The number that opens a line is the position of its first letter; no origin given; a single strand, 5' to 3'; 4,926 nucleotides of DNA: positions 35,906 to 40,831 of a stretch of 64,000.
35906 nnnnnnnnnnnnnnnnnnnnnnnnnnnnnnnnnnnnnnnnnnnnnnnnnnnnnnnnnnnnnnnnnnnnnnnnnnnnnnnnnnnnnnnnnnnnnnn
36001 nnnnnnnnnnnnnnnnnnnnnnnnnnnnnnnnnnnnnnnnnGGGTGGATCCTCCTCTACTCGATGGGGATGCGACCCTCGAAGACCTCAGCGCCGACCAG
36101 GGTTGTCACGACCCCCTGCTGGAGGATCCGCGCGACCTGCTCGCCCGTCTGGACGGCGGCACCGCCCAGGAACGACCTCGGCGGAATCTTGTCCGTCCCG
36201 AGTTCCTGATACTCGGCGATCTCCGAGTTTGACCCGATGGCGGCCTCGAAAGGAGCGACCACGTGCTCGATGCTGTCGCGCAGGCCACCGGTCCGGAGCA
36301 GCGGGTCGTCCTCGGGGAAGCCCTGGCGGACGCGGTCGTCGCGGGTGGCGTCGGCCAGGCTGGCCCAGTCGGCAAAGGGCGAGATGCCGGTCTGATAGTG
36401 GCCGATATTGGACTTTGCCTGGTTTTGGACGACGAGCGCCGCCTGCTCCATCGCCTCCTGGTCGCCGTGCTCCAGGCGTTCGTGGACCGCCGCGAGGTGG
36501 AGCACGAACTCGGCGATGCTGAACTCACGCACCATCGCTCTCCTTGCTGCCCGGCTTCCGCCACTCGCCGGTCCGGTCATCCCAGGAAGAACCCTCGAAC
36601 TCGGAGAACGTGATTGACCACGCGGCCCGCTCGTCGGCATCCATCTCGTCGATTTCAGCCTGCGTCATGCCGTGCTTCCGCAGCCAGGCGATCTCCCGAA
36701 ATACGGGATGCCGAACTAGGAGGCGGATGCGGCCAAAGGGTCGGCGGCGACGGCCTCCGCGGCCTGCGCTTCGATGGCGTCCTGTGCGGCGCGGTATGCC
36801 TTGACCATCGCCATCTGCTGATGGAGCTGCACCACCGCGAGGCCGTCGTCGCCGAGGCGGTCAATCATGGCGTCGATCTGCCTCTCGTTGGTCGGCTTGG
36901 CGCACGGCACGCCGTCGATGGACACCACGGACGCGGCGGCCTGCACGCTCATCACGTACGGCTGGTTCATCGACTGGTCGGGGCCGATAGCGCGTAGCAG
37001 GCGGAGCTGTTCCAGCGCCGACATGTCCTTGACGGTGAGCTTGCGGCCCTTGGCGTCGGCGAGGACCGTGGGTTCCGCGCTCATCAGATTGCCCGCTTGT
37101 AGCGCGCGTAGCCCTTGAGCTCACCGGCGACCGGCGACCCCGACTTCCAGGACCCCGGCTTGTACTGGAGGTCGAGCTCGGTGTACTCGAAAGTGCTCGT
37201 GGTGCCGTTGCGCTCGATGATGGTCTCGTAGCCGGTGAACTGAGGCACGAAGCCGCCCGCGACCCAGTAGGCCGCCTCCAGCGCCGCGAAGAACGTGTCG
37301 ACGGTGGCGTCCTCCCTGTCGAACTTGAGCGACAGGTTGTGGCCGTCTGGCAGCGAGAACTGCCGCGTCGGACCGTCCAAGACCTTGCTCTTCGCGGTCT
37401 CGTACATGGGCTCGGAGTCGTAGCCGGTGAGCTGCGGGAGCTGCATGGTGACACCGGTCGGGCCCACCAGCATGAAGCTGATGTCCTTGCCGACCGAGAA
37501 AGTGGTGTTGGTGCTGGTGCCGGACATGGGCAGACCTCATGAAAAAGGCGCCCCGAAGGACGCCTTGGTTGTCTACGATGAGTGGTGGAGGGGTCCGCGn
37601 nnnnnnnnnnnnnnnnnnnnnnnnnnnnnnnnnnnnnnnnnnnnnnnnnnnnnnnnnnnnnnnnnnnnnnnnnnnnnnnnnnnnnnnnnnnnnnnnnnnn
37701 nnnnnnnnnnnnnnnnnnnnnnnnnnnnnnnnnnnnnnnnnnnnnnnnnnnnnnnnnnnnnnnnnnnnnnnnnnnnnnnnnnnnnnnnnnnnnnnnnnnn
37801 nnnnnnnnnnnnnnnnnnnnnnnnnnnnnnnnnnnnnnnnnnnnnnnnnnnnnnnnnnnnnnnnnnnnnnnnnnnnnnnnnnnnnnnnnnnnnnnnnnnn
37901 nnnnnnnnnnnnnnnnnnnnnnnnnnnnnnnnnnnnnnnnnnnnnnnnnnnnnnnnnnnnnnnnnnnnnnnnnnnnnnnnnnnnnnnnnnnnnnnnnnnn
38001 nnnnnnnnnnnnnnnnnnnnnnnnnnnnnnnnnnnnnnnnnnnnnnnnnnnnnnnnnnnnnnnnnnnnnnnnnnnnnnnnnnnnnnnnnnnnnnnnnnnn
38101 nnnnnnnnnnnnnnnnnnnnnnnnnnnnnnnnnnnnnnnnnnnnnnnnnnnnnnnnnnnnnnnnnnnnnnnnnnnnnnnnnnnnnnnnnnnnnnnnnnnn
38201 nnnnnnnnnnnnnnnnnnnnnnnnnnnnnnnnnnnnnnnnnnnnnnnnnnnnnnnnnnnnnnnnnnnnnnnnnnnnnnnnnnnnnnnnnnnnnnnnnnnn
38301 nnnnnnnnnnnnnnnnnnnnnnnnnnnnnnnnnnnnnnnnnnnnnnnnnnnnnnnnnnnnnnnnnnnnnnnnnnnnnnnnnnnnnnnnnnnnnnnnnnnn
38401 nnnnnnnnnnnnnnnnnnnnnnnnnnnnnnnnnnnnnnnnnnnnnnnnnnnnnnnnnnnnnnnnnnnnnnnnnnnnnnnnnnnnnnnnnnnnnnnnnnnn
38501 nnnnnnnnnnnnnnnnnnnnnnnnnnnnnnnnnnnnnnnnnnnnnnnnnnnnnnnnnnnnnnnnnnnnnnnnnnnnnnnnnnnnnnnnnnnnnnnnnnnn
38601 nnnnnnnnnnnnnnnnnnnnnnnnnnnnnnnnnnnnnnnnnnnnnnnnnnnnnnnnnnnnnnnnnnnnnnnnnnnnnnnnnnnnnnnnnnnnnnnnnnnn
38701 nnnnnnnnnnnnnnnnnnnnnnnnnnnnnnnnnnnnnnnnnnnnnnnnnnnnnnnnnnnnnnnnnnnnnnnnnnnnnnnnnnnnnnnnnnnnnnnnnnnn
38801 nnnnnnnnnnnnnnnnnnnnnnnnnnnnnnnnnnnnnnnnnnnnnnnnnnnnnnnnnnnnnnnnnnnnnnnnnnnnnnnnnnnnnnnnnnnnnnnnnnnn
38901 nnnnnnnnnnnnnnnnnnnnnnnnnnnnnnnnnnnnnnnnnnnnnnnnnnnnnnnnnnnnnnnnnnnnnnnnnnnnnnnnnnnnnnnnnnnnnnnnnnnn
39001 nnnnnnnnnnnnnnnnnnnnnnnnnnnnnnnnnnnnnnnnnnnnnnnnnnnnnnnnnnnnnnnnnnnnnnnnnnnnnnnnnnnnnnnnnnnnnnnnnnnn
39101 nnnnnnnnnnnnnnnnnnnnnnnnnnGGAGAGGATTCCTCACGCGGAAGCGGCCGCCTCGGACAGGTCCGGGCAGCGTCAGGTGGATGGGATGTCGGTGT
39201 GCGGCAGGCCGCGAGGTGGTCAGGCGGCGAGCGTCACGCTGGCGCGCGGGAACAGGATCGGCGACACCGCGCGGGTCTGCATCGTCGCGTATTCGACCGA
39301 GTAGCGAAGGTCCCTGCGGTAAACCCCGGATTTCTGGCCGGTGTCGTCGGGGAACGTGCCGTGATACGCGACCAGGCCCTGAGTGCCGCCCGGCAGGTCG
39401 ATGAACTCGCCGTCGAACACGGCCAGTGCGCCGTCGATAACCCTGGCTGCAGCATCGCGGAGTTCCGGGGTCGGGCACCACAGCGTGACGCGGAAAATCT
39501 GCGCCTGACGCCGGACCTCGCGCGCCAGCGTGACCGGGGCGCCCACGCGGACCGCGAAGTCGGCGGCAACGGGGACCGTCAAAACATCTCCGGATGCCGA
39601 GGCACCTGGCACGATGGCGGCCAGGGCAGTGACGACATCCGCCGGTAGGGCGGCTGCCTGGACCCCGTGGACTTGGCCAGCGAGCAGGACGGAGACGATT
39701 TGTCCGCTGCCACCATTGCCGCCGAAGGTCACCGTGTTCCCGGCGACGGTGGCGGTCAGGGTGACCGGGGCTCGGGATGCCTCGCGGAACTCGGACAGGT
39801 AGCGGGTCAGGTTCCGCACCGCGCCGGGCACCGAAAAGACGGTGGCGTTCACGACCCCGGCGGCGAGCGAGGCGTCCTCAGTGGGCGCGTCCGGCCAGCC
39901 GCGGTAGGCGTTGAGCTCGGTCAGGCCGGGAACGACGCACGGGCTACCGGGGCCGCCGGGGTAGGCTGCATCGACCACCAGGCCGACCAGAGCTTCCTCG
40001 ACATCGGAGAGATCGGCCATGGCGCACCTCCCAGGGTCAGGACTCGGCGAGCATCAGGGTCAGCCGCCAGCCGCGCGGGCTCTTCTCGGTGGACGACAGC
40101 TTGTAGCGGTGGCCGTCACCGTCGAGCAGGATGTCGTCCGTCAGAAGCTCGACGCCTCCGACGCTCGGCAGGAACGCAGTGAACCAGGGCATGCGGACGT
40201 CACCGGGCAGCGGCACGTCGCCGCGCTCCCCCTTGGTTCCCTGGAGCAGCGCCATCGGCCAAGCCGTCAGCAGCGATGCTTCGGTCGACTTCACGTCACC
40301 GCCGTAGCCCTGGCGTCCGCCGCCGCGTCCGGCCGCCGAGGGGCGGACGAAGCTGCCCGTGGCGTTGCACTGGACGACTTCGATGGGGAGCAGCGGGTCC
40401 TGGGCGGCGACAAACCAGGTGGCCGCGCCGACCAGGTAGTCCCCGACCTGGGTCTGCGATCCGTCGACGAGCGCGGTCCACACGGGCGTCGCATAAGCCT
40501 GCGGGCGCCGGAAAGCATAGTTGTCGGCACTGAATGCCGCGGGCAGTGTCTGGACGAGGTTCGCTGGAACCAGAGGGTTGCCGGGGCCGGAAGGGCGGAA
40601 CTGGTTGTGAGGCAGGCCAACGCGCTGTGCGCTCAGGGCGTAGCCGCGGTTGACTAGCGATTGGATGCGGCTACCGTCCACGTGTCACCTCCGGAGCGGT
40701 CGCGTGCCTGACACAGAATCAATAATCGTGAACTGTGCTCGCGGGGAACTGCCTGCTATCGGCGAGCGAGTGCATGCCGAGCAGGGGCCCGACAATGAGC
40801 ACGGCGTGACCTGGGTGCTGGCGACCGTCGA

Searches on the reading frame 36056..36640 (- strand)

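Call 32: search_protein_families(library=phrogs, proteins=[window:36056-36640:-], max_evalue=0.0001)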
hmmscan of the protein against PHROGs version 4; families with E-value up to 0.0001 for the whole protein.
window:36056-36640:- (194 aa): 3 families
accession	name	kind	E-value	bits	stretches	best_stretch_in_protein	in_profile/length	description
phrog_26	-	connector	8.1e-12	46.2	1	41-160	86-210/321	tail completion or Neck1 protein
phrog_222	-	connector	1.3e-11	45.7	0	61-129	207-262/276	tail completion or Neck1 protein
phrog_5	-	connector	3.3e-05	24.8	1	62-175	117-203/239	tail completion or Neck1 protein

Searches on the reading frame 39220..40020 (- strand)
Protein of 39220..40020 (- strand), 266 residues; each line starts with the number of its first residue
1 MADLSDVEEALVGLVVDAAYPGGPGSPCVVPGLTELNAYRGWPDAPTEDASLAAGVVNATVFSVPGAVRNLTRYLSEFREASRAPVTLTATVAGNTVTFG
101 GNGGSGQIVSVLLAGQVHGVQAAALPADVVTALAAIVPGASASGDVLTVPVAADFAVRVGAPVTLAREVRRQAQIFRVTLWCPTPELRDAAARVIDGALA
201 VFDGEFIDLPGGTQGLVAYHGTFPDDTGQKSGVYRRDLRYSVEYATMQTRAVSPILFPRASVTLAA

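Call 32: search_protein_families(library=phrogs, proteins=[window:39220-40020:-], max_evalue=0.0001)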
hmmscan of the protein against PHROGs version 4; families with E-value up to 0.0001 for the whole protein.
window:39220-40020:- (266 aa): 1 family
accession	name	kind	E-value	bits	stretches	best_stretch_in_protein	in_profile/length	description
phrog_13532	-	unknown function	4.2e-65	220.6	1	1-263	1-262/278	-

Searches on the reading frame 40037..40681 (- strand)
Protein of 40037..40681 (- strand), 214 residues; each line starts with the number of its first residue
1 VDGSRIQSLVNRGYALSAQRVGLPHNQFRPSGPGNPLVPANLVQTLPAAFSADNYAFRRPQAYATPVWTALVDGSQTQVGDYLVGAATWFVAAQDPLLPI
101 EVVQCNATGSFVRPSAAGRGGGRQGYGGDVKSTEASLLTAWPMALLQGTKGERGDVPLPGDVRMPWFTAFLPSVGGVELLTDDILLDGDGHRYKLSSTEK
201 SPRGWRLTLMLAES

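Call 32: search_protein_families(library=phrogs, proteins=[window:40037-40681:-], max_evalue=0.0001)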
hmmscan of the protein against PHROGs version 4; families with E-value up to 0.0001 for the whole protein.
window:40037-40681:- (214 aa): 1 family
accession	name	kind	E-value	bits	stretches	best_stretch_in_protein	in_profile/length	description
phrog_14605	-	unknown function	4.3e-52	178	1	1-211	1-213/216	-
